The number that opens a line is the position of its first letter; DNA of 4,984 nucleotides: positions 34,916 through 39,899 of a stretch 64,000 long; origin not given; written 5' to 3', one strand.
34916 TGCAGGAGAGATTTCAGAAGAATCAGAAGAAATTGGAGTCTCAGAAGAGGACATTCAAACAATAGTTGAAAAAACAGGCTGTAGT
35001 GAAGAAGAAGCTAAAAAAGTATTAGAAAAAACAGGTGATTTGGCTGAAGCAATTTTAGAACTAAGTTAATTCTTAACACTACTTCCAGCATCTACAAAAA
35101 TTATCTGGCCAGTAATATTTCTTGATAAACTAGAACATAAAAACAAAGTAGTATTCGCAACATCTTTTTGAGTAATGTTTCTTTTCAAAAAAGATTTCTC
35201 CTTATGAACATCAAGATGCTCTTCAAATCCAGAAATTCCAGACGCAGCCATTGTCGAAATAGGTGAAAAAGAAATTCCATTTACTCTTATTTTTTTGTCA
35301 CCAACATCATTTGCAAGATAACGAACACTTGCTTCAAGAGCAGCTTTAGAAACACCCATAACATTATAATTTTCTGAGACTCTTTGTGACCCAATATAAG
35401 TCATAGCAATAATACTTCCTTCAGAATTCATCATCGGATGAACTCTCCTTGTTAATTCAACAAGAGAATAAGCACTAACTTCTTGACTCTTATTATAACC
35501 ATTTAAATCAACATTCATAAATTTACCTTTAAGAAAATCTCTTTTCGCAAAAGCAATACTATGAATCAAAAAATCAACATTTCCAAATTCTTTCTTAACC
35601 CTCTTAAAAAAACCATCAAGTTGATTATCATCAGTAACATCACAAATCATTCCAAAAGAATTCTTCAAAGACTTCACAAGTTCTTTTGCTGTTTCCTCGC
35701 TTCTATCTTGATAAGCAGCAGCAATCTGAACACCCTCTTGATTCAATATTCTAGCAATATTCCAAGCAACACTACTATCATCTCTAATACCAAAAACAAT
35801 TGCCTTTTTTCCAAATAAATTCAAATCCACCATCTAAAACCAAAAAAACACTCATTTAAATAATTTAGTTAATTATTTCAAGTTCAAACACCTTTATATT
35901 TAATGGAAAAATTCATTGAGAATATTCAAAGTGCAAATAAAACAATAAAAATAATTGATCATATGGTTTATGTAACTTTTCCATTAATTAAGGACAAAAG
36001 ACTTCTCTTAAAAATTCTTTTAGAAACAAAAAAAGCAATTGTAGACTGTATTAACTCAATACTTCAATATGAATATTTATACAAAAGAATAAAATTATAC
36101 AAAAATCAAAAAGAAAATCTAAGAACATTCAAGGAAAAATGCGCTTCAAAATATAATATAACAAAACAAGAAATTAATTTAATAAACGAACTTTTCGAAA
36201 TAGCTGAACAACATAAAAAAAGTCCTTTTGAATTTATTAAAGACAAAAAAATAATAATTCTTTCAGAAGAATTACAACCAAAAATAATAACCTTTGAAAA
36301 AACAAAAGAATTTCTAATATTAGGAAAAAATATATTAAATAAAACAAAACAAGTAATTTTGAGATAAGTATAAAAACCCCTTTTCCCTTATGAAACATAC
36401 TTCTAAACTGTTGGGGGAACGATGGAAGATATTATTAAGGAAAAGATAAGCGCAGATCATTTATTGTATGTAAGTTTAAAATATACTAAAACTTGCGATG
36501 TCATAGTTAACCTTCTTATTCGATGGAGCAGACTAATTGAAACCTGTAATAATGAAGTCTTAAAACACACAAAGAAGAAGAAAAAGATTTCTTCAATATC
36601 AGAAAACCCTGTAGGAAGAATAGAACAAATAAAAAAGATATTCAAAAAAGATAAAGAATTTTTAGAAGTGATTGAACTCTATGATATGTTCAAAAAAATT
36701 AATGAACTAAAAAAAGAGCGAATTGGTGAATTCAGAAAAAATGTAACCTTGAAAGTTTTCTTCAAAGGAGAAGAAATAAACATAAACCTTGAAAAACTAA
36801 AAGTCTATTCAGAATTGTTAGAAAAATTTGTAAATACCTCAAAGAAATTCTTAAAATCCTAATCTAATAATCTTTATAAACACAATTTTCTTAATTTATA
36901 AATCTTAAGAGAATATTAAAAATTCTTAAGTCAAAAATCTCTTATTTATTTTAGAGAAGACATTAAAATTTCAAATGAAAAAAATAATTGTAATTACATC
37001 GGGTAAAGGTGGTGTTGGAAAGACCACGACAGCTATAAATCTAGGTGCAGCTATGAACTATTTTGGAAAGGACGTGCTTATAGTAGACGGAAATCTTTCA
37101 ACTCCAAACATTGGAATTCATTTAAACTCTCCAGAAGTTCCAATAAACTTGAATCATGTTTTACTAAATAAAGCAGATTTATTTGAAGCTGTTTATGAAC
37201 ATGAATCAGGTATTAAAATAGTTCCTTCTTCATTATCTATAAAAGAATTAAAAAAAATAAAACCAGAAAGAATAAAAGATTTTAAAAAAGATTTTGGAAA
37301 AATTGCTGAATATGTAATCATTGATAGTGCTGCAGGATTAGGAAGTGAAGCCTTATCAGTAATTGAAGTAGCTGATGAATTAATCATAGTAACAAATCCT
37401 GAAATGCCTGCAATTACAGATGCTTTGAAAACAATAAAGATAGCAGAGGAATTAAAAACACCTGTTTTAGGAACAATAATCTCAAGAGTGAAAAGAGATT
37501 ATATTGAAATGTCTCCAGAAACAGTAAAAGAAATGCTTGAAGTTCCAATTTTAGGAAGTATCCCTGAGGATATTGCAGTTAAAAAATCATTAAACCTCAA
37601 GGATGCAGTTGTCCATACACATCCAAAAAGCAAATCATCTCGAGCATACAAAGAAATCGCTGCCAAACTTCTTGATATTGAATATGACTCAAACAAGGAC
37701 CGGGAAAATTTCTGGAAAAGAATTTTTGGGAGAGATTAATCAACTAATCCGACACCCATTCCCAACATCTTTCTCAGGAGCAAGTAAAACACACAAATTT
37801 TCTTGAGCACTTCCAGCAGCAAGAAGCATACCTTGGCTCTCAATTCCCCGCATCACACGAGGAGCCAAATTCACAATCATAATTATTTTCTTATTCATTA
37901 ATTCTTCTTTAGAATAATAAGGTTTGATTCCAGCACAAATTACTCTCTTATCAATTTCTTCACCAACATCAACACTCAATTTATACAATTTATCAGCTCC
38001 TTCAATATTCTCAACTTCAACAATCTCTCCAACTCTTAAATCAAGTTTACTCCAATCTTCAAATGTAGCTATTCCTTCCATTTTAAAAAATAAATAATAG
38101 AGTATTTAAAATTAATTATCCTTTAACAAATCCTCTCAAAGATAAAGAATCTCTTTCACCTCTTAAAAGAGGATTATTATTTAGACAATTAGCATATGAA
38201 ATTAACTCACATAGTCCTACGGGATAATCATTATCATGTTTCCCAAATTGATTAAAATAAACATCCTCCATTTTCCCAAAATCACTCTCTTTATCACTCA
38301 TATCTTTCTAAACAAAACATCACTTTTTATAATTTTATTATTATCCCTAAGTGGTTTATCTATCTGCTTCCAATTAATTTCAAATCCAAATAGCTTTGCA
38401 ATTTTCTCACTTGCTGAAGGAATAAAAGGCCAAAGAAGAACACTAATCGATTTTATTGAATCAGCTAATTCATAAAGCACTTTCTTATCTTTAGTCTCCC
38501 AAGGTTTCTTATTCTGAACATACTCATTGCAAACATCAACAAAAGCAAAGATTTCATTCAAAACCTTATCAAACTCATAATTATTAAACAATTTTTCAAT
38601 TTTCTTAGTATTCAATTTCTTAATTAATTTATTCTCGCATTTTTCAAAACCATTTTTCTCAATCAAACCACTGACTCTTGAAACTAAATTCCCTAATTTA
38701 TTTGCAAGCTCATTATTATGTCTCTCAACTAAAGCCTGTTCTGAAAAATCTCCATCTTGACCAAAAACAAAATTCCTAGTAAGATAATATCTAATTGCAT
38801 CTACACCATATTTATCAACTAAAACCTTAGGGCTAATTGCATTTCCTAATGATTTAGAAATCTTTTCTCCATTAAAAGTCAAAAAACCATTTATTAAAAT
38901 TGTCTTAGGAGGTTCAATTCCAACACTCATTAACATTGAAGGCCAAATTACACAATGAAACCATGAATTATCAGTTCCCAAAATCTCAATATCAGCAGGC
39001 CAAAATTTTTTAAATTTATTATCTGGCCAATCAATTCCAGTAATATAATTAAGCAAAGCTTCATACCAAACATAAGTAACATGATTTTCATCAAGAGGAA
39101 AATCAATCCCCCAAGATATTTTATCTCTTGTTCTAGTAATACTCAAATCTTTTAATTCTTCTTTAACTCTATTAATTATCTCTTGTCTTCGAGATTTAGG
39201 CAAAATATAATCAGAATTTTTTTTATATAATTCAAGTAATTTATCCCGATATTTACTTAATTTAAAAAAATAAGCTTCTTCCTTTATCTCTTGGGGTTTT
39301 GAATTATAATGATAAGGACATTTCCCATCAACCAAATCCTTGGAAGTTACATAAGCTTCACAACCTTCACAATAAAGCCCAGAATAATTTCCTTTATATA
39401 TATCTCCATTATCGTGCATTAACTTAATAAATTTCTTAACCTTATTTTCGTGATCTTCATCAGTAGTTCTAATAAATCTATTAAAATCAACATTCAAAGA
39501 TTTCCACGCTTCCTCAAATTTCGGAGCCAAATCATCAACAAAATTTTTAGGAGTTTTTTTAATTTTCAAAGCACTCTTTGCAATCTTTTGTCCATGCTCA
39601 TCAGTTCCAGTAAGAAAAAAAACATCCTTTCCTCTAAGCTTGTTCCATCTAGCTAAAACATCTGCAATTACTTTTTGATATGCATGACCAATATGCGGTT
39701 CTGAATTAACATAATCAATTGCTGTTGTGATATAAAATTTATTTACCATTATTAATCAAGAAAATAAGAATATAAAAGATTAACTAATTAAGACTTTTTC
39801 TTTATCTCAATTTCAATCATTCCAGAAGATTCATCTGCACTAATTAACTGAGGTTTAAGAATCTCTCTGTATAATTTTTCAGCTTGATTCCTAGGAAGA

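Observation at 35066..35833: Bacterial-type FabI enoyl-ACP reductase in an otherwise archaeal informational context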

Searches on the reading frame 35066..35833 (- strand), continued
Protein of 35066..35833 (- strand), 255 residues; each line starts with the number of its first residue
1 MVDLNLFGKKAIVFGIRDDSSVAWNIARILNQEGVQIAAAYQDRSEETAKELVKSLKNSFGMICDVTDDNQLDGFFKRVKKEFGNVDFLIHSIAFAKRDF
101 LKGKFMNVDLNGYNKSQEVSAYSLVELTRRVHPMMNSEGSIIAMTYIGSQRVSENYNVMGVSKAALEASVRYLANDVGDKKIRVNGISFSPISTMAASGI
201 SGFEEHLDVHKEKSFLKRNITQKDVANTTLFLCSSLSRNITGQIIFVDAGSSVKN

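Call 83: search_protein_representatives(protein=window:35066-35833:-)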
Query: 255 residues. Proteins with E-value up to 0.001 (for the whole library): 18228; up to 1e-10: 3501; up to 1e-30: 461. The best 150 are listed.
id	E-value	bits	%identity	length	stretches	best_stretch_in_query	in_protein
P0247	2.9e-81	288.8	54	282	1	4-254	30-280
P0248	4.5e-72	258.8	56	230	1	1-215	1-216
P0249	1.4e-67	244.1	47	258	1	6-254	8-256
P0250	2.6e-67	243.2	48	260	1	8-250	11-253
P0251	1.5e-64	234.1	45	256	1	4-253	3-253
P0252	1.8e-60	220.8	45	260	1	6-252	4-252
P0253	8.8e-60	218.6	43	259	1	6-253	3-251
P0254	1.9e-59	217.4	45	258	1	7-252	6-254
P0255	3.7e-59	216.5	42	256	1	3-252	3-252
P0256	4.2e-59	216.3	44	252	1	7-252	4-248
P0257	1.6e-58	214.4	45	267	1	1-251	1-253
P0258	2.0e-57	210.9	43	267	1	6-253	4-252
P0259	5.1e-57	209.5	42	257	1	7-252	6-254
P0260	6.2e-57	209.2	41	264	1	7-250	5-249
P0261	6.4e-57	209.2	44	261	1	4-253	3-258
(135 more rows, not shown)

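Call 84: list_cluster_members(proteins=[P0247, P0248, P0249, P0250, P0251, P0252, P0253, P0254, P0255, P0256])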
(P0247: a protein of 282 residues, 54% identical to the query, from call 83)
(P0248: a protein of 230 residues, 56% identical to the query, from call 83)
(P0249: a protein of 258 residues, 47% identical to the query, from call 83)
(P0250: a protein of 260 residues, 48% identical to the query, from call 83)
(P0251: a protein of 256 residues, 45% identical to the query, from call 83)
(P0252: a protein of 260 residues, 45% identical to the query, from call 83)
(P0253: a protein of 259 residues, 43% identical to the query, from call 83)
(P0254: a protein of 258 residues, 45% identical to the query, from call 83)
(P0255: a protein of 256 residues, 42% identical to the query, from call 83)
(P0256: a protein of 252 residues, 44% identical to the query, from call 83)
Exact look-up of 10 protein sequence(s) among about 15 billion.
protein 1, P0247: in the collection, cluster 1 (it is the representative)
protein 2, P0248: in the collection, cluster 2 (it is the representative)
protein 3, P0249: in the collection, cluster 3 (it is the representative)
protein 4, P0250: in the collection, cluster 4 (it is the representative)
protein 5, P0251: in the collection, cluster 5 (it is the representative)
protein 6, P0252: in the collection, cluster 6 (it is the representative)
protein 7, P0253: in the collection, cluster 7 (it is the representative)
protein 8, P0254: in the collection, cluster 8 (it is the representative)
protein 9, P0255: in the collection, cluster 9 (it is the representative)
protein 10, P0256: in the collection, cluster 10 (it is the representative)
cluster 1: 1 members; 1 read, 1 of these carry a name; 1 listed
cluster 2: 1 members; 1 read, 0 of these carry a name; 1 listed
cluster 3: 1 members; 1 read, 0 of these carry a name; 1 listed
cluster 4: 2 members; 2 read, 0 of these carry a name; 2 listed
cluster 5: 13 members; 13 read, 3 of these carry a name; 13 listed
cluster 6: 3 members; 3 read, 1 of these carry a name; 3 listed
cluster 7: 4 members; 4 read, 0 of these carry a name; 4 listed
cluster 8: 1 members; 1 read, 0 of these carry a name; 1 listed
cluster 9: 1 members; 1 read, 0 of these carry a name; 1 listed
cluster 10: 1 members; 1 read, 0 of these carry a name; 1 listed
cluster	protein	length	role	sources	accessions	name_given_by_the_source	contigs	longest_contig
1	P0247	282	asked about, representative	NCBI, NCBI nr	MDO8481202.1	MAG: enoyl-ACP reductase [Nanoarchaeota archaeon] | enoyl-ACP reductase [Nanoarchaeota archaeon]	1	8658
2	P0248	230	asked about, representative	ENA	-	-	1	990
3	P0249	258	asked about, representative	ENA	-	-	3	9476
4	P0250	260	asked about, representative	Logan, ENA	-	-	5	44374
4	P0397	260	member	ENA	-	-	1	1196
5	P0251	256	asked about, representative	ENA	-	-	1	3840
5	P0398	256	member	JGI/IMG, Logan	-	enoyl-[acyl-carrier protein] reductase I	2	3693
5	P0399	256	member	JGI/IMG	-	enoyl-[acyl-carrier protein] reductase I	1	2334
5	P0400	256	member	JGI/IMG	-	enoyl-[acyl-carrier protein] reductase I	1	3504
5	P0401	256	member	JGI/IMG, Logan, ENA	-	-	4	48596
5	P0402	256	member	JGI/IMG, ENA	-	-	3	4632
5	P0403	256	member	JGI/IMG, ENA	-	-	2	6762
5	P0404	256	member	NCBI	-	-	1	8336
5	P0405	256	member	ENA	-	-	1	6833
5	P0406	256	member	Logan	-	-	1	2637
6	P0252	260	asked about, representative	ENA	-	-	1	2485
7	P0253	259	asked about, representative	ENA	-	-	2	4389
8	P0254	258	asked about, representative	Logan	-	-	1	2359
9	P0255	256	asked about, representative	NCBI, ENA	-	-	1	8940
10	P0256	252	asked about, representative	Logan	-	-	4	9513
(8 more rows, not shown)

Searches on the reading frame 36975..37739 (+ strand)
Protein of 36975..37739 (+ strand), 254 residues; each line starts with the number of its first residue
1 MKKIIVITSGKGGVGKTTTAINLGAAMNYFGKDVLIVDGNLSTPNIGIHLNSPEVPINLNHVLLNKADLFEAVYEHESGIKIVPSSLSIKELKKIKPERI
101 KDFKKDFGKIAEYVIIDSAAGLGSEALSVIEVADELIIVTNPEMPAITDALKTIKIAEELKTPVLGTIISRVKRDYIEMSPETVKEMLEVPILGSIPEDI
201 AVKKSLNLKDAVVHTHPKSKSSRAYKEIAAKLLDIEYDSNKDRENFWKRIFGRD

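Call 10: search_protein_families(library=pfam, proteins=[window:36975-37739:+], max_evalue=0.001)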
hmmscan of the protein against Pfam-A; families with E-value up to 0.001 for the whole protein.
window:36975-37739:+ (254 aa): 8 families
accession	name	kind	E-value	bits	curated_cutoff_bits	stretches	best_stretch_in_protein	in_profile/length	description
PF10609.15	ParA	-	1.3e-22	80.9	27.1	1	2-232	3-245/246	NUBPL iron-transfer P-loop NTPase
PF01656.29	CbiA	-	2.3e-19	70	25.4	1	5-206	1-119/125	CobQ/CobB/MinD/ParA nucleotide binding domain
PF13614.12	AAA_31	-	7.4e-19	68.8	27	1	3-155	2-162/177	AAA domain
PF00142.24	Fer4_NifH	-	7.5e-11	42.4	25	2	131-234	139-246/271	4Fe-4S iron sulfur cluster binding proteins, NifH/frxC family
PF06564.18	CBP_BcsQ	-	2e-09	37.8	21.3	1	3-231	2-232/234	Cellulose biosynthesis protein BcsQ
PF13500.12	AAA_26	-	4.4e-08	33.7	27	1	135-203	130-195/198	AAA domain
PF02374.21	ArsA_ATPase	-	0.00016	21.5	24.3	1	5-37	3-35/305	Anion-transporting ATPase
PF09140.17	MipZ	-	0.0002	21.2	20.7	1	4-138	2-127/262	ATPase MipZ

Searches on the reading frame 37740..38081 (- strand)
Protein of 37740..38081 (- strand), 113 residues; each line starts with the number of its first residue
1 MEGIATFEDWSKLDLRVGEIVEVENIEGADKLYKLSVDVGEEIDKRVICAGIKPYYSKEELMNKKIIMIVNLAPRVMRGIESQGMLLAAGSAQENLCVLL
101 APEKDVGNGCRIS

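Call 10: search_protein_families(library=pfam, proteins=[window:37740-38081:-], max_evalue=0.001)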
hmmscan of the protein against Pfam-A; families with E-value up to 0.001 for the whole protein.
window:37740-38081:- (113 aa): 1 family
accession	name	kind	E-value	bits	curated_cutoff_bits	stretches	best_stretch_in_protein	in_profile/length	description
PF01588.26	tRNA_bind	-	1.1e-29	102.8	27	1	15-109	1-94/96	Putative tRNA binding domain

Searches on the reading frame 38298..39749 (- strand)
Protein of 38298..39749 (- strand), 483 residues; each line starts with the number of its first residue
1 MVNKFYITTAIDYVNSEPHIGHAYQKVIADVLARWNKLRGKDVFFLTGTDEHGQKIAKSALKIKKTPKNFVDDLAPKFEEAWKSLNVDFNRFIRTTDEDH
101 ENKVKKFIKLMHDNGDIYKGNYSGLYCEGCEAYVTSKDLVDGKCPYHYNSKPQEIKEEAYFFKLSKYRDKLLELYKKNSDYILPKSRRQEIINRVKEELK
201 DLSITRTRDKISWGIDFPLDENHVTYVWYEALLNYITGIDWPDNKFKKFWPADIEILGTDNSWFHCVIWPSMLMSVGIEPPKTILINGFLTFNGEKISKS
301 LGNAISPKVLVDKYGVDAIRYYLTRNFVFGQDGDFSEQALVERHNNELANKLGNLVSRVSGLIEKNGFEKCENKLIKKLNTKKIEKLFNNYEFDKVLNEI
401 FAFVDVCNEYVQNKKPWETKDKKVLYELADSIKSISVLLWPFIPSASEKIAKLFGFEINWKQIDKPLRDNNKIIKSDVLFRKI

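Call 10: search_protein_families(library=pfam, proteins=[window:38298-39749:-], max_evalue=0.001)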
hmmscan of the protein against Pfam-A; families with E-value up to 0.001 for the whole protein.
window:38298-39749:- (483 aa): 5 families
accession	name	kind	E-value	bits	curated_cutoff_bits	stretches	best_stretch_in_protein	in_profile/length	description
PF09334.17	tRNA-synt_1g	-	5.3e-103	345.2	20.1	2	150-359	174-390/391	tRNA synthetases class I (M)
PF00133.28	tRNA-synt_1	-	2.6e-37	129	22.7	2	4-218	24-244/414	tRNA synthetases class I (I, L, M and V)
PF01406.26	tRNA-synt_1e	-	5.7e-17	62.5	27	2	14-127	19-131/301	tRNA synthetases class I (C) catalytic domain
PF08264.19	Anticodon_1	-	1.7e-10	41.4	25.1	1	382-454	13-89/148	Anticodon-binding domain of tRNA ligase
PF19303.5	Anticodon_3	-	2.8e-06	27.7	23.5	1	370-483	9-135/152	Anticodon binding domain of methionyl tRNA ligase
